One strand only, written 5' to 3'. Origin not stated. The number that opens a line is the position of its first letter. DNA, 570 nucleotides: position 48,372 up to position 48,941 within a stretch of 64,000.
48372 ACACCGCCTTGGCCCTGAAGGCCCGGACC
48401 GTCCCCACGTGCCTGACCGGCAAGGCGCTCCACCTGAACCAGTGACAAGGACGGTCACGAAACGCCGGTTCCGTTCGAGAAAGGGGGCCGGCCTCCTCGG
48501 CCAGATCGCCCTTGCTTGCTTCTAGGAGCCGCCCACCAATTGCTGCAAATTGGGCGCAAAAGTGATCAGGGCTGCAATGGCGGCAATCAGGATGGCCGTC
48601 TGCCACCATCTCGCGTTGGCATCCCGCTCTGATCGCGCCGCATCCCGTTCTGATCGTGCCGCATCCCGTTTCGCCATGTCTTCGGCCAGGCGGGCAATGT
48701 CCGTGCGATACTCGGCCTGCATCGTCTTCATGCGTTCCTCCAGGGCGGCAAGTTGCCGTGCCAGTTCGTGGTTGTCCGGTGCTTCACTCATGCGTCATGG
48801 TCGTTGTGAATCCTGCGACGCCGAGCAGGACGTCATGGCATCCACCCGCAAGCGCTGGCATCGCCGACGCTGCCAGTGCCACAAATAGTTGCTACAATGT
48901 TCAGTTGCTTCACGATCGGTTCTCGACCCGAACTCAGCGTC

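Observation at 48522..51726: Inverted paralogous small coiled-coil tail-anchored proteins flanking an oxygenase/AhpD-like pair, one copy frameshifted, with an in-frame 21-bp tandem repeat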

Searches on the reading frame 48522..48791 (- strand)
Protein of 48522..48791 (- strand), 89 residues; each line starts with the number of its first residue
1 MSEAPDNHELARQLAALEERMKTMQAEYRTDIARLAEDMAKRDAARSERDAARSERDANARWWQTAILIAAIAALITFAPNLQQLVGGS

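Call 6: search_protein_families(library=pfam, proteins=[window:48522-48791:-], max_evalue=1)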
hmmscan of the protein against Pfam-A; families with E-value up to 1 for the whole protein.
window:48522-48791:- (89 aa): 6 families
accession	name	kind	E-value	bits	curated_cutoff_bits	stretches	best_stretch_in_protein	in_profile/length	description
PF24033.1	DUF7342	-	0.011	16.1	31.6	1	4-66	76-135/150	Family of unknown function (DUF7342)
PF14235.11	DUF4337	-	0.029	15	27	1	8-77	69-138/161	Domain of unknown function (DUF4337)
PF16999.10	V-ATPase_G_2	-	0.04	15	28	1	8-65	37-94/104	Vacuolar (H+)-ATPase G subunit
PF06810.17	Phage_scaffold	-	0.06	13.7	35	1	4-47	63-105/170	Phage capsid assembly scaffolding protein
PF15917.11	Piezo_TM25-28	-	0.063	12.7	27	1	12-71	214-273/328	Piezo TM25-28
PF07363.16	DUF1484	-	0.57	11.1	21.2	1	29-83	13-64/105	Protein of unknown function (DUF1484)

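Call 7: search_protein_families(library=ncbifam, proteins=[window:48522-48791:-], max_evalue=1)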
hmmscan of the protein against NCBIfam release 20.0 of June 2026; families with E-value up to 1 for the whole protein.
window:48522-48791:- (89 aa): 5 families
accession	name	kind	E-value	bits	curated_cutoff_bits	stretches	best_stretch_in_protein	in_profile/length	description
TIGR04211.1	SH3_and_anchor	equivalog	0.0085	15.7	65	1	11-79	114-183/198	TIGR04211 family SH3 domain-containing protein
NF052597.1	FILTED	domain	0.049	14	40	1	43-78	31-67/110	FILTED domain-containing surface protein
NF040561.1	PrimPol_Msp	equivalog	0.1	11.1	200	1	7-81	6-83/515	CRISPR-associated primase-polymerase type A1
NF003380.0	PRK04457.1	equivalog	0.13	11.2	304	1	11-48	224-261/265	polyamine aminopropyltransferase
NF052375.1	antisigma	equivalog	0.18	11.8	100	1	8-77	26-99/217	anti-sigma factor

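Call 8: search_protein_families(library=phrogs, proteins=[window:48522-48791:-], max_evalue=1)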
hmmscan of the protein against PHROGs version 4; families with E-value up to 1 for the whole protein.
window:48522-48791:- (89 aa): 5 families
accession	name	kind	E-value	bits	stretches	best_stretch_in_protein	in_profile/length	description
phrog_28110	-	unknown function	0.0058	17.5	1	16-75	94-159/165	-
phrog_17827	-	unknown function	0.11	14.2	1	3-55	70-121/126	-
phrog_12846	-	tail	0.3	10.9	1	8-41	73-106/552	tail fiber protein; Ig-domain containing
phrog_658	-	unknown function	0.48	10.9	1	42-79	17-57/161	-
phrog_1544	-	unknown function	0.97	10.1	0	13-79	66-134/200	-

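Call 11: find_homologous_proteins(query=window:48522-48791:-, max_evalue=0.01)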
Query window:48522-48791:- (89 aa): 234 proteins with E <= 0.01 among 276 candidates; the best 120 are listed.
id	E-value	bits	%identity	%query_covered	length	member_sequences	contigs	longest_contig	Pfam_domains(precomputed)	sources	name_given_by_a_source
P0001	7.7e-48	177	100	100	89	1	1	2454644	-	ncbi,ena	-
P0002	6.9e-38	146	83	98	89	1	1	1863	-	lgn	-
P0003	7.1e-37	142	79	100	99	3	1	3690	-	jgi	-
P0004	1.6e-35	138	78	99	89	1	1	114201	-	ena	-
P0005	1.7e-34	135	78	99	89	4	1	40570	-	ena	-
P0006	2.4e-31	125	74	100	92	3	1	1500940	-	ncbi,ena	-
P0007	9.4e-31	123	77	89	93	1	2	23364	-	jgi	-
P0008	1.5e-30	122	71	98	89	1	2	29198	-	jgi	-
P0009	3.6e-30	121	72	92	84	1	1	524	-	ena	-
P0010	3.8e-29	118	67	91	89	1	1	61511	-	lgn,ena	-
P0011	7.1e-29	117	70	99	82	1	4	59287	-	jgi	-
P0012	1.2e-28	116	61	99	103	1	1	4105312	-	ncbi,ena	-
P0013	1.4e-28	116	76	89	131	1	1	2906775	-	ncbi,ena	-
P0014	1.6e-28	116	70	99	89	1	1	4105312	-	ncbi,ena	-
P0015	2.7e-27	112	76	89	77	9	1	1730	-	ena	-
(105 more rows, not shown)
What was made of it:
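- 48522..48791 (-): Copy A: intact 89-aa family member, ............-type anchor. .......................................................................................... It is 100% identical to P0001 and 74-83% identical to P0002-P0008 (call 11).
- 234 homologues, all unnamed, with many paralogues per genome (call 11).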

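Call 13: find_encoding_contigs(protein=P0001, flank=10000, max_places=4)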
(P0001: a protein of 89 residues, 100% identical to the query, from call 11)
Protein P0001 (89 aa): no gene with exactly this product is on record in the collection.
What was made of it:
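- Tried and rejected: find_encoding_contigs could not locate the window's own contig (call 13), so I could not count other copies in the same genome.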

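Call 14: find_encoding_contigs(protein=P0014, flank=10000, max_places=4)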
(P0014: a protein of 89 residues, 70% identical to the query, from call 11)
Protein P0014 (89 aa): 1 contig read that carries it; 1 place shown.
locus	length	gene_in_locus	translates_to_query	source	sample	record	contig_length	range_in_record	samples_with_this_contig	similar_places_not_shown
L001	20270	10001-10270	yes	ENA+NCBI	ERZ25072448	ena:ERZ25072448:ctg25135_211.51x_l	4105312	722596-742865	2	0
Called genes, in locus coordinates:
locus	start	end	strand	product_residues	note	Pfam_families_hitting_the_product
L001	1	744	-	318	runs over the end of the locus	PF00155:Aminotran_1_2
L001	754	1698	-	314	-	PF03186:CobD_Cbib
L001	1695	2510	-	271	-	-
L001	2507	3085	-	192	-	PF00300:His_Phos_1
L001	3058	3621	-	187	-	-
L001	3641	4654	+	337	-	PF02277:DBI_PRT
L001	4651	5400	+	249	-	PF02654:CobS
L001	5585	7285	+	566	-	PF02776:TPP_enzyme_N, PF00205:TPP_enzyme_M, PF02775:TPP_enzyme_C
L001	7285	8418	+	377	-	PF02746:MR_MLE_N, PF13378:MR_MLE_C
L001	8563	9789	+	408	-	PF07690:MFS_1, PF00083:Sugar_tr (faint), PF07690:MFS_1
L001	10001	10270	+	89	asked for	-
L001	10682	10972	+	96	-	-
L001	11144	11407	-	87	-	PF14384:BrnA_antitoxin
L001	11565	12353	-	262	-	PF00459:Inositol_P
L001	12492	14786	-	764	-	PF01315:Ald_Xan_dh_C, PF02738:MoCoBD_1, PF20256:MoCoBD_2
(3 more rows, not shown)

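Call 17: find_related_loci(query=A2, collection=genome_contigs, flank=6000)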
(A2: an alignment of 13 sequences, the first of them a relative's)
Query A2 (89 aa) in genome_contigs; peptide patterns used: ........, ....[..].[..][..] (x = any residue, [..] = any of these).
340 stretches matched a pattern; 187 encode a relative of the query (tblastn E <= 1e-3); the best 80 are kept; 79 distinct loci.
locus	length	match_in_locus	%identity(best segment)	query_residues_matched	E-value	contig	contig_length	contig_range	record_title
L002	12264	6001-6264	81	1-88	4e-36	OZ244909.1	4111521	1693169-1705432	MAG: Gammaproteobacteria bacterium isolate 65a4ee37-1510-4f8e-b45e-f596b5c8a458 genome assembly, chromosome: 1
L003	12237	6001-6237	76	1-79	1e-34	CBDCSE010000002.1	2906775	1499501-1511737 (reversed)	MAG: Paracoccaceae bacterium isolate c3939c7c-8abd-4c83-b86c-840b32e25a08 genome assembly, contig: contig_2, whole genom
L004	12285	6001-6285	77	1-88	3e-34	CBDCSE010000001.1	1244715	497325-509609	MAG: Paracoccaceae bacterium isolate c3939c7c-8abd-4c83-b86c-840b32e25a08 genome assembly, contig: contig_1, whole genom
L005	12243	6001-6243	68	1-88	8e-31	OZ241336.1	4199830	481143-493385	MAG: uncultured Rhodobacter sp. isolate 52d62269-4ca8-4f0e-968b-e08242f6a19a genome assembly, chromosome: 1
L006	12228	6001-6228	68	1-76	1e-30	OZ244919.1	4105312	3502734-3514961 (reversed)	MAG: Paracoccaceae bacterium isolate f8df0552-1f4a-462a-ab77-8dafbe711da3 genome assembly, chromosome: 1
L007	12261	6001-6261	74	1-87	6e-30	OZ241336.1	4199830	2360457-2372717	MAG: uncultured Rhodobacter sp. isolate 52d62269-4ca8-4f0e-968b-e08242f6a19a genome assembly, chromosome: 1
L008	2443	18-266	63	1-76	8e-29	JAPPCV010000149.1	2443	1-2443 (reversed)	MAG: Boseongicola sp. isolate IRC3_bin_8 NODE_11165_length_2443_cov_65.5607, whole genome shotgun sequence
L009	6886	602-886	69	1-88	4e-29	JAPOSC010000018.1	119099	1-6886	MAG: Thiotrichales bacterium isolate CAR2_bin_14 NODE_26_length_119099_cov_52.9909, whole genome shotgun sequence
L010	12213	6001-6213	69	1-78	3e-28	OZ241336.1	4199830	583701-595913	MAG: uncultured Rhodobacter sp. isolate 52d62269-4ca8-4f0e-968b-e08242f6a19a genome assembly, chromosome: 1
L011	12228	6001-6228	66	1-77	2e-28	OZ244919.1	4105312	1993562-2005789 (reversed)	MAG: Paracoccaceae bacterium isolate f8df0552-1f4a-462a-ab77-8dafbe711da3 genome assembly, chromosome: 1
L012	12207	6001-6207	63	1-76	7e-26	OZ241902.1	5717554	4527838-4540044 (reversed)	MAG: Paracoccaceae bacterium isolate deb7cda6-e855-4710-bb30-4665d3f76b65 genome assembly, chromosome: 1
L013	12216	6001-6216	62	1-77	4e-22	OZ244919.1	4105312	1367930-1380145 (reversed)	MAG: Paracoccaceae bacterium isolate f8df0552-1f4a-462a-ab77-8dafbe711da3 genome assembly, chromosome: 1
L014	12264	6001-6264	61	1-88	6e-22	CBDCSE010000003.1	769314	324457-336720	MAG: Paracoccaceae bacterium isolate c3939c7c-8abd-4c83-b86c-840b32e25a08 genome assembly, contig: contig_3, whole genom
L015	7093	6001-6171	75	1-55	4e-21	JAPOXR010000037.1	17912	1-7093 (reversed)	MAG: Rhodobacteraceae bacterium isolate COS4_bin_11 NODE_2629_length_17912_cov_119.973, whole genome shotgun sequence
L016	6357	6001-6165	71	5-59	2e-20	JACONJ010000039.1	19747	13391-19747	MAG: Rhodobacteraceae bacterium isolate GM7ARB1 GM7ARB_Ga0325872_139, whole genome shotgun sequence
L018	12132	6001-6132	84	1-44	3e-20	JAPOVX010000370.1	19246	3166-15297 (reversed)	MAG: Rhodobacteraceae bacterium isolate COS2_bin_10 NODE_894_length_19246_cov_50.8731, whole genome shotgun sequence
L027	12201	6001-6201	48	1-81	2e-18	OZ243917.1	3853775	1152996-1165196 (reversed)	MAG: Alphaproteobacteria bacterium isolate 02e1f9bb-dbd4-4ed1-82e0-245be44422fa genome assembly, chromosome: 1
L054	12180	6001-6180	52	5-79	1e-15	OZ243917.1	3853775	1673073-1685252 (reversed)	MAG: Alphaproteobacteria bacterium isolate 02e1f9bb-dbd4-4ed1-82e0-245be44422fa genome assembly, chromosome: 1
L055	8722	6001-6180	53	5-79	1e-15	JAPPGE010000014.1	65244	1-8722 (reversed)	MAG: bacterium isolate RHO1_bin_48 NODE_991_length_65244_cov_10.668119, whole genome shotgun sequence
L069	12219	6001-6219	46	1-80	5e-14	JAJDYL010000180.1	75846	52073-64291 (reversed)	MAG: Alphaproteobacteria bacterium isolate jk18x34bins.26 k141_516949, whole genome shotgun sequence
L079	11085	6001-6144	66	1-50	1e-13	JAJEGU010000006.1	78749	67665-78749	MAG: Pseudomonadales bacterium isolate p16x57bins.39 k141_215196, whole genome shotgun sequence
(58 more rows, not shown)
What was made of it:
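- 187 genomic relatives in MAGs of Paracoccaceae, Gammaproteobacteria, Pseudomonadales, Pseudohongiella, Binatia, Gemmatimonadota and Bryobacterales, several of them on chromosome-level assemblies (call 17).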

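Call 23: find_related_loci(query=A2, collection=viral_contigs, flank=8000)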
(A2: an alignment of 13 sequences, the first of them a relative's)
Query A2 (89 aa) in viral_contigs; peptide patterns used: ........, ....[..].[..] (x = any residue, [..] = any of these).
57 stretches matched a pattern, but none encodes a relative of the query by tblastn (E <= 1e-3).
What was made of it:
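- On XhlA (PF10779) / phage holin-like: No relatives on IMG/VR viral contigs (call 23).
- No relative was found on 2.9 million viral contigs (call 23).
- Tried and rejected: A scan of viral contigs found no relatives (call 23).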

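Call 24: search_solved_structures(query=A1, max_evalue=10)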
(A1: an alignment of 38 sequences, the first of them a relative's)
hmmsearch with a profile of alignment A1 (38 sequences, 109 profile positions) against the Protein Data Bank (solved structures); distinct sequences matched with E-value up to 10: 20.
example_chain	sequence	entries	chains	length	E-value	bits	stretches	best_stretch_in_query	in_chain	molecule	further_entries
9cuy_c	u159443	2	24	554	0.028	17.3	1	17-51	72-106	Short tail fiber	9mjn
3he4_A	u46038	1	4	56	0.22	14.4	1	19-55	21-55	SYNZIP6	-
9y6s_5c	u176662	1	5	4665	0.69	12.8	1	16-61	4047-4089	Dynein heavy chain, putative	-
1gk4_A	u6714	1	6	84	0.93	12.4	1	16-51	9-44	VIMENTIN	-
8ij3_A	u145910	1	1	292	1.3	11.9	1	62-92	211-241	Hydroxycarboxylic acid receptor 2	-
8ija_A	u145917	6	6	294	1.3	11.9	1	62-92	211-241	Hydroxycarboxylic acid receptor 2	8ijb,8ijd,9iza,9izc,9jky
9jks_A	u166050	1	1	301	1.3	11.9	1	62-92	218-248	Hydroxycarboxylic acid receptor 3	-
8j6p_R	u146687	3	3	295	1.3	11.9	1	62-92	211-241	Hydroxycarboxylic acid receptor 2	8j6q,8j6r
7v1k_A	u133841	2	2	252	1.3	11.9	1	20-60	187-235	Isoform 2 of Nuclear autoantigenic sperm protein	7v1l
8j6i_R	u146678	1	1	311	1.5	11.8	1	62-92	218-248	Hydroxycarboxylic acid receptor 2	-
7xk2_R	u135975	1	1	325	1.5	11.8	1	62-92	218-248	Hydroxycarboxylic acid receptor 2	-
8utd_R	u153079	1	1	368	1.7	11.6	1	62-92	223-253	Hydroxycarboxylic acid receptor 2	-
9iqt_R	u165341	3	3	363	1.7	11.6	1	62-92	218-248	Hydroxycarboxylic acid receptor 2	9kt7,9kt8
7bjn_A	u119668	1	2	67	1.7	11.5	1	15-60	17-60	SD21996p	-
8jef_A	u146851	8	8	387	1.9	11.4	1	62-92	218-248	Hydroxycarboxylic acid receptor 3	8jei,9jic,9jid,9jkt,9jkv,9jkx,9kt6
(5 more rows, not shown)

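Call 31: search_protein_families(library=pfam, alignment_id=A3, max_evalue=0.1)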
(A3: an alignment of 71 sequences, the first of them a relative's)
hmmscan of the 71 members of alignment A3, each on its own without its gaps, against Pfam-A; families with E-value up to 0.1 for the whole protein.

A. member 1, P0001 (89 aa): 5 families
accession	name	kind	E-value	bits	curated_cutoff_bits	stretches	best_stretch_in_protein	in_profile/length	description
PF24033.1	DUF7342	-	0.011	16.1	31.6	1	4-66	76-135/150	Family of unknown function (DUF7342)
PF14235.11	DUF4337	-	0.029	15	27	1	8-77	69-138/161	Domain of unknown function (DUF4337)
PF16999.10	V-ATPase_G_2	-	0.04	15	28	1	8-65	37-94/104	Vacuolar (H+)-ATPase G subunit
PF06810.17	Phage_scaffold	-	0.06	13.7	35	1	4-47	63-105/170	Phage capsid assembly scaffolding protein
PF15917.11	Piezo_TM25-28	-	0.063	12.7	27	1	12-71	214-273/328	Piezo TM25-28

B. families by the number of members that match (of 71 scanned): 95 families (the first 25 are shown)
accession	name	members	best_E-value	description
PF14235.11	DUF4337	18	0.00021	Domain of unknown function (DUF4337)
PF04678.18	MCU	9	0.00081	Mitochondrial calcium uniporter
PF11239.13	DUF3040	8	0.0021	Protein of unknown function (DUF3040)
PF19762.4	DUF6249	7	0.014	Domain of unknown function (DUF6249)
PF11026.13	DUF2721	6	3.8e-05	Protein of unknown function (DUF2721)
PF23460.1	ZMYND8_CC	6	0.00043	ZMYND8 protein coiled-coil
PF09850.14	DotU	6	0.019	Type VI secretion system protein DotU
PF07798.16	CCDC90-like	5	0.009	Coiled-coil domain-containing protein 90-like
PF10944.13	DUF2630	5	0.017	Protein of unknown function (DUF2630)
PF19998.4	fvmX1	4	0.0013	FtsH ternary system domain X1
PF24033.1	DUF7342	4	0.0066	Family of unknown function (DUF7342)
PF16999.10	V-ATPase_G_2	4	0.026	Vacuolar (H+)-ATPase G subunit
PF24481.2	CT398_CC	3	0.00039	CT398-like coiled coil hairpin domain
PF08581.15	Tup_N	3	0.0077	Tup N-terminal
PF05504.16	Spore_GerAC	3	0.014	Spore germination B3/ GerAC like, C-terminal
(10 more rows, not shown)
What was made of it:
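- On DUF4337 (PF14235): The best E among 71 members is 2e-4 (call 31).
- Closest known: DUF4337. Same: This is the Pfam model hit most often: 18 of 71 members, best E 2e-4 (call 31).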

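Call 38: search_protein_representatives(alignment_id=A3)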
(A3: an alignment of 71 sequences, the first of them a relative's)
Query: 71 sequences, 94 profile positions. Proteins with E-value up to 0.001 (for the whole library): 515; up to 1e-10: 149; up to 1e-30: 2. The best 150 are listed.
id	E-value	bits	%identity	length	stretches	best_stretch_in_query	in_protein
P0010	4.6e-39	148.4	-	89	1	1-84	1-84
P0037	1.7e-32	127.4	-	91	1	1-83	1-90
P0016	2.3e-28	114.1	-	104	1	3-93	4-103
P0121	5.2e-28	113.0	-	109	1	1-85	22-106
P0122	9.2e-27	109.0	-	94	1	1-82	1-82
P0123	1.5e-26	108.4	-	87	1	1-85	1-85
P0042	3.2e-26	107.3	-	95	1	1-80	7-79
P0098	1.1e-24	102.4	-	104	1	1-86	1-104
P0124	3.9e-24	100.6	-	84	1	1-81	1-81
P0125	1.4e-23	98.8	-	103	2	3-45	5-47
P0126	6.0e-23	96.8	-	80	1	1-84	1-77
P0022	8.2e-23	96.3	-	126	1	21-78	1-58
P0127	1.8e-22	95.2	-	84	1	4-82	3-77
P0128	3.8e-22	94.2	-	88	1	2-83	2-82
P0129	5.8e-22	93.6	-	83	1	1-85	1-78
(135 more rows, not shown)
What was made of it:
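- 515 clusters at E<=1e-3 among 1.84 billion representatives (call 38).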

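Call 61: search_protein_families(library=pfam, proteins=[L018:8043-10709:+, L002:6889-7353:+, L002:7014-7646:+, L012:7170-8312:+, L069:7842-9008:-, L055:5077-5922:+, L055:4011-5006:+, L079:6359-10915:+], max_evalue=0.001)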
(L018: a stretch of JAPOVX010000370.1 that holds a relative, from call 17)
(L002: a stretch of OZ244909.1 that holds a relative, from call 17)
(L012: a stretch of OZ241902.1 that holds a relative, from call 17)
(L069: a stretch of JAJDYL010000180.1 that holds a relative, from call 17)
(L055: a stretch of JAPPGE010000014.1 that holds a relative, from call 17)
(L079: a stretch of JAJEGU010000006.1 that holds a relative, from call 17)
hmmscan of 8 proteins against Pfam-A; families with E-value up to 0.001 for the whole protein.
L018:8043-10709:+ (888 aa): 11 families
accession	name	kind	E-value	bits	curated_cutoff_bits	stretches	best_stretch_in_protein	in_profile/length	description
PF03389.21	MobA_MobL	-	8.1e-65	219.2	26.7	1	38-251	1-224/224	MobA/MobL family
PF13604.12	AAA_30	-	2.8e-54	184.2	27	1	387-574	1-189/191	AAA domain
PF13245.12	AAA_19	-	7.1e-16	59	25.1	1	402-518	10-133/134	AAA domain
PF01443.25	Viral_helicase1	-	3.8e-13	50.2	21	2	407-517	2-100/228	Viral superfamily 1 RNA helicase core domain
PF13538.12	UvrD_C_2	-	5.6e-07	29.8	27.4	1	699-742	1-51/52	UvrD-like helicase C-terminal domain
PF13086.12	AAA_11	-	7.3e-07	29.6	27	0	474-516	213-252/257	AAA domain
PF18335.7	SH3_13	-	5.4e-06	26.5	41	1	632-675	15-58/65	ATP-dependent RecD-like DNA helicase SH3 domain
PF25199.1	nSTAND_NTPase5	-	0.00012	22.3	34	0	377-436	11-75/145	Novel STAND NTPase 5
PF22232.2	TraI_hel_assoc_N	-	0.00027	22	27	1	424-509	16-99/99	TraI helicase-associated ssDNA bd, N-terminal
PF13401.12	AAA_22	-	0.0004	21.1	27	0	403-512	5-125/130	AAA domain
PF02689.20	Herpes_Helicase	-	0.00098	17.7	27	0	453-494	172-213/808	Helicase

L002:6889-7353:+ (154 aa): 1 family
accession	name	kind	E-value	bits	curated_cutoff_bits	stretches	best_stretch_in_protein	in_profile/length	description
PF13340.11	DUF4096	-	1.8e-24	86.2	34.3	1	3-73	1-76/76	Putative transposase of IS4/5 family (DUF4096)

L002:7014-7646:+ (210 aa): 2 families
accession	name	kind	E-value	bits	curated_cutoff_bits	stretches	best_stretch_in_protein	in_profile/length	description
PF01609.27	DDE_Tnp_1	-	1.4e-13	51.5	23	1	72-202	29-194/200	Transposase DDE domain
PF13586.12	DDE_Tnp_1_2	-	6.4e-10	39.8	29.2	1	126-210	2-86/86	Transposase DDE domain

L012:7170-8312:+ (380 aa): 3 families
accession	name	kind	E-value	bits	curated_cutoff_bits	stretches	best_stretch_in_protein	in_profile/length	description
PF01609.27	DDE_Tnp_1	-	1.8e-16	60.9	23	1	208-371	16-199/200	Transposase DDE domain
PF05598.16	DUF772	-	4.4e-09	36.6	23.1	1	57-124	1-67/74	Transposase domain (DUF772)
PF13751.12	DDE_Tnp_1_6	-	1e-06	29.5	25.1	1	303-375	51-124/125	Transposase DDE domain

L069:7842-9008:- (388 aa): 3 families
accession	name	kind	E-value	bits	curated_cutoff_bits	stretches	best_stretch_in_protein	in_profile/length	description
PF00589.27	Phage_integrase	-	2.5e-23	83.2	27.1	1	204-366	2-170/172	Phage integrase family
PF13356.12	Arm-DNA-bind_3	-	8.1e-09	35.9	27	1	10-81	1-67/83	Arm DNA-binding domain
PF22022.2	Phage_int_M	-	4.2e-08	33.8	27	1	105-194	4-94/96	Phage integrase central domain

L055:5077-5922:+ (281 aa): 2 families
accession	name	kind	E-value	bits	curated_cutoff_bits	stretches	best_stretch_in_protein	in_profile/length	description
PF00685.33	Sulfotransfer_1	-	2.8e-31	109.3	22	1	5-271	4-251/255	Sulfotransferase domain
PF13469.12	Sulfotransfer_3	-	1.9e-05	25.5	27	0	113-205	128-213/216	Sulfotransferase family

L055:4011-5006:+ (331 aa): 1 family
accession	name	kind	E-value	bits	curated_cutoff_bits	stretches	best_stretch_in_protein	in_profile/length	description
PF13609.12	Porin_4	-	6.3e-45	154.7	27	1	7-314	13-307/310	Gram-negative porin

L079:6359-10915:+ (1518 aa): 1 family
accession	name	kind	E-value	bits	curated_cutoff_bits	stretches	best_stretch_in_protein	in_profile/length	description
PF03160.20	Calx-beta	-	5.7e-09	36.5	27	1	128-218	5-96/119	Calx-beta domain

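Call 62: predict_structure(alignment_id=A3)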
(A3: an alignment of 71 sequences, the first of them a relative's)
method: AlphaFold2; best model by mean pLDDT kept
length: 89 residues; sequences in the alignment: 71
mean_pLDDT: 76.0   pTM: 0.34
mean pLDDT of the five models: 76.0, 71.5, 69.1, 66.3, 66.3
residues with pLDDT >= 90: 1; 70-90: 61; 50-70: 25; < 50: 2
segments of 3 or more residues with pLDDT < 50: none
pLDDT, mean of each block of 10 residues (from residue 1): 66 87 84 88 80 67 82 72 56
secondary structure, 60 per line:
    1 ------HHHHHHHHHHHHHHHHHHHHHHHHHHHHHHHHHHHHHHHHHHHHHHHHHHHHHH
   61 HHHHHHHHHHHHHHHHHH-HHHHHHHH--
elements in order: H7-78 H80-87
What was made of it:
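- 48522..48791 (-): AlphaFold2 predicts one helix spanning residues 7-78 (call 62).
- AlphaFold2 predicts a single helix over residues 7-78 (call 62).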
